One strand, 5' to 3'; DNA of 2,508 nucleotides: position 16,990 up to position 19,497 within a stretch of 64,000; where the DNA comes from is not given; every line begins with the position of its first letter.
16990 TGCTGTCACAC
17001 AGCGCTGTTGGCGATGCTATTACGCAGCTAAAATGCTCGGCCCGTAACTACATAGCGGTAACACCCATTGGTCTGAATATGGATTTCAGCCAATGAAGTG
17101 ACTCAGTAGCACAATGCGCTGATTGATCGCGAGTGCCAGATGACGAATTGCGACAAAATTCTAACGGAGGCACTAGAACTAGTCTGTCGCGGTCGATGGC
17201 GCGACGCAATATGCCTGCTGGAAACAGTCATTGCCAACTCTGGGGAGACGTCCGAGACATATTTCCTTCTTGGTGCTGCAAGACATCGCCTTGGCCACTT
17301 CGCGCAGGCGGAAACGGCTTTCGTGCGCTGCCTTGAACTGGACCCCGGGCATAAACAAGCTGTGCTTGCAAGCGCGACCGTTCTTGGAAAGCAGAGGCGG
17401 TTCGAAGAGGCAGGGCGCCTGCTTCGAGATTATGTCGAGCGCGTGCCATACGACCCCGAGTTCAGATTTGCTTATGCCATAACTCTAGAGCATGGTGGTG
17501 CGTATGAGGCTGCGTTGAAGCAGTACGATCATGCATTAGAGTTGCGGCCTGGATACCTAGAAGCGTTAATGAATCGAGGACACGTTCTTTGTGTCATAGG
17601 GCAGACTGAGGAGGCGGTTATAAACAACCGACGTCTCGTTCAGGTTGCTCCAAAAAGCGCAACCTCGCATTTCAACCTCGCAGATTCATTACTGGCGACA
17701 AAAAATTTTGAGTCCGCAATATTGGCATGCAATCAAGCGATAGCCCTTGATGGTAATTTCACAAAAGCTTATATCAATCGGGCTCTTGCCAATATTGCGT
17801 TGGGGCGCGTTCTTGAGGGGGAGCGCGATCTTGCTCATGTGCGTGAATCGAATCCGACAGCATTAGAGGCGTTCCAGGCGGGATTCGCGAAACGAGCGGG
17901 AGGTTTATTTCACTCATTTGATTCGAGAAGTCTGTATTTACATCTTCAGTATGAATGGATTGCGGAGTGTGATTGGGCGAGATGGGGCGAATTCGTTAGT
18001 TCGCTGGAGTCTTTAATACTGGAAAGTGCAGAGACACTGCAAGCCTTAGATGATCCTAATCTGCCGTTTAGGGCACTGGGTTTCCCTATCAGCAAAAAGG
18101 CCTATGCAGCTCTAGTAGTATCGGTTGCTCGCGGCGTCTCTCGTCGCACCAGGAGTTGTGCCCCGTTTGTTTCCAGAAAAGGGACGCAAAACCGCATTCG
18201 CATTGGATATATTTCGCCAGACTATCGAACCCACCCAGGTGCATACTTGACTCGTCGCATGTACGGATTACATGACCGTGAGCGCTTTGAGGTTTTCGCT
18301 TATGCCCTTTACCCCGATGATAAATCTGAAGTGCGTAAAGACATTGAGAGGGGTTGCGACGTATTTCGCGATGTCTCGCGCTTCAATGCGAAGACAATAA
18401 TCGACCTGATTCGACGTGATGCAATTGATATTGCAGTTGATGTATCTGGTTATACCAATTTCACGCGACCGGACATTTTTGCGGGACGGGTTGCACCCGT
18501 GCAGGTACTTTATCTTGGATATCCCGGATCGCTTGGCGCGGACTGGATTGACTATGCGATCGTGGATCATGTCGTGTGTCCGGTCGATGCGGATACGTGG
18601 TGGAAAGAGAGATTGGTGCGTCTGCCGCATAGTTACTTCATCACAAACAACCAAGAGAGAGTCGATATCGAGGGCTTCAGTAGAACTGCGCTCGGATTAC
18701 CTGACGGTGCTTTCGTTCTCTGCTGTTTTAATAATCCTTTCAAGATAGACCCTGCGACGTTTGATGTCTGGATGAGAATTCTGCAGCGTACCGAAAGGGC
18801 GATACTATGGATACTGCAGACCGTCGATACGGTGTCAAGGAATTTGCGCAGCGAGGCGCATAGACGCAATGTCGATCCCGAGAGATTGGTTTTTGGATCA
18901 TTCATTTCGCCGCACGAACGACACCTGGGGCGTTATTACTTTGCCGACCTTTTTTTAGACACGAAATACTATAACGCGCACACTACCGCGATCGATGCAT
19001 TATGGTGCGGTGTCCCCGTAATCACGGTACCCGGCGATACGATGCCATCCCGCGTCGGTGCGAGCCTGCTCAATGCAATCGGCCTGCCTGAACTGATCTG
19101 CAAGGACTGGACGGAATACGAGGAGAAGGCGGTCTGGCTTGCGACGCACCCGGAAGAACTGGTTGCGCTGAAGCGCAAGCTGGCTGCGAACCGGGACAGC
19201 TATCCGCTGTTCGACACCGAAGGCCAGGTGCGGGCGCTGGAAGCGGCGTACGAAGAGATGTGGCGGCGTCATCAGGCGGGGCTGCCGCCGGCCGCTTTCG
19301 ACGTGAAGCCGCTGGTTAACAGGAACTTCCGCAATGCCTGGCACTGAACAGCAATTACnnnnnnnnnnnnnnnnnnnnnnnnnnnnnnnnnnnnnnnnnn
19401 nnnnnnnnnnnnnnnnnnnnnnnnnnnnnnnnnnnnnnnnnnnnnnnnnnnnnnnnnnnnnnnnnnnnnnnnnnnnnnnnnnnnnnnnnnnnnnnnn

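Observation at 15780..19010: Low-GC, A/T-ending-codon tract whose two borders fall inside genes: a mosaic replacing the cargo C-terminal domain through most of the GT41 gene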

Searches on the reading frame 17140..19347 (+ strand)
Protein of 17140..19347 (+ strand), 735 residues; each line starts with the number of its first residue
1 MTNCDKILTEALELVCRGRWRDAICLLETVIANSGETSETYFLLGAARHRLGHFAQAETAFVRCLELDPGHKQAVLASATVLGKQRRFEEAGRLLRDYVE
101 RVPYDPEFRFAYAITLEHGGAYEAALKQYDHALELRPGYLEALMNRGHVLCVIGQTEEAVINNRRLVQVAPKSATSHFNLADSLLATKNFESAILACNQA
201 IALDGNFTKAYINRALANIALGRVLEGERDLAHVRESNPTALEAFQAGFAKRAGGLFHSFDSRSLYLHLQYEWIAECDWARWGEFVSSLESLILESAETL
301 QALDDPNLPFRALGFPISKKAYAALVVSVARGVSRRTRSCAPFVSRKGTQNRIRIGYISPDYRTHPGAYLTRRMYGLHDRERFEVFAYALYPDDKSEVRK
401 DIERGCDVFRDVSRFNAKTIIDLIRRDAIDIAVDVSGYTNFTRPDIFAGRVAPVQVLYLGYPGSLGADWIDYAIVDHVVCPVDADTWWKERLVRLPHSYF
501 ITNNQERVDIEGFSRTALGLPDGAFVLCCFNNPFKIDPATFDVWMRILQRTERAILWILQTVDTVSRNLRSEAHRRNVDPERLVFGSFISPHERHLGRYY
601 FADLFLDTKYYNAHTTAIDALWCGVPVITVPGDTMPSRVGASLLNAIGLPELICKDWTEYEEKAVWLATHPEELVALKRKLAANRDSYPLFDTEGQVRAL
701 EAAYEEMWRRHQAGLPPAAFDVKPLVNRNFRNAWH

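Call 5: search_protein_families(library=pfam, proteins=[window:17140-19347:+], max_evalue=0.01)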
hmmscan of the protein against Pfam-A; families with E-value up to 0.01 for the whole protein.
window:17140-19347:+ (735 aa): 19 families
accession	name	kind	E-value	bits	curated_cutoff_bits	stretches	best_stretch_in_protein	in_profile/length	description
PF13844.12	Glyco_transf_41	-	1.1e-90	304.9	25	2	514-695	358-538/543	Glycosyl transferase family 41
PF07719.23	TPR_2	-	5.8e-20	70.1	27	2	39-71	2-34/34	Tetratricopeptide repeat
PF13431.12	TPR_17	-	9e-19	66.6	24.4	0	129-160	2-33/34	Tetratricopeptide repeat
PF00515.34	TPR_1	-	1.7e-18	66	27.8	2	39-70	2-33/34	Tetratricopeptide repeat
PF13432.12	TPR_16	-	2e-17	63.7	32.7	3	77-138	2-63/65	Tetratricopeptide repeat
PF14559.12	TPR_19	-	1.6e-13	51.2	25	1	52-108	5-61/68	Tetratricopeptide repeat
PF13181.12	TPR_8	-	2.5e-13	49.4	25.7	1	39-70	2-33/34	Tetratricopeptide repeat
PF13414.12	TPR_11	-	3.7e-13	49.4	26.8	1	120-150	8-38/42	TPR repeat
PF13428.12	TPR_14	-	1.3e-12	47.5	23.5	1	74-113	3-42/44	Tetratricopeptide repeat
PF13371.12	TPR_9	-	1.8e-10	41.1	35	1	184-242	5-63/73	Tetratricopeptide repeat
PF13424.12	TPR_12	-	4.7e-10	40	30.1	2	141-203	4-74/77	Tetratricopeptide repeat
PF12895.13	ANAPC3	-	1.4e-09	38.5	27.2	1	155-229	4-77/82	Anaphase-promoting complex, cyclosome, subunit 3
PF23914.1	TPR_CcmH_CycH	-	1.4e-07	31.9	42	1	29-135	41-150/158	Cytochrome c-type biogenesis protein H TPR domain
PF24575.1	TPR_Slam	-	0.00056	20.8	35.2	0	76-128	51-103/104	Surface lipoprotein assembly modifier, N-terminal TPR repeats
PF20308.4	TPR-S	-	0.0007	20.6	27.6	0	88-155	2-59/102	Tetratricopeptide Repeats-Sensor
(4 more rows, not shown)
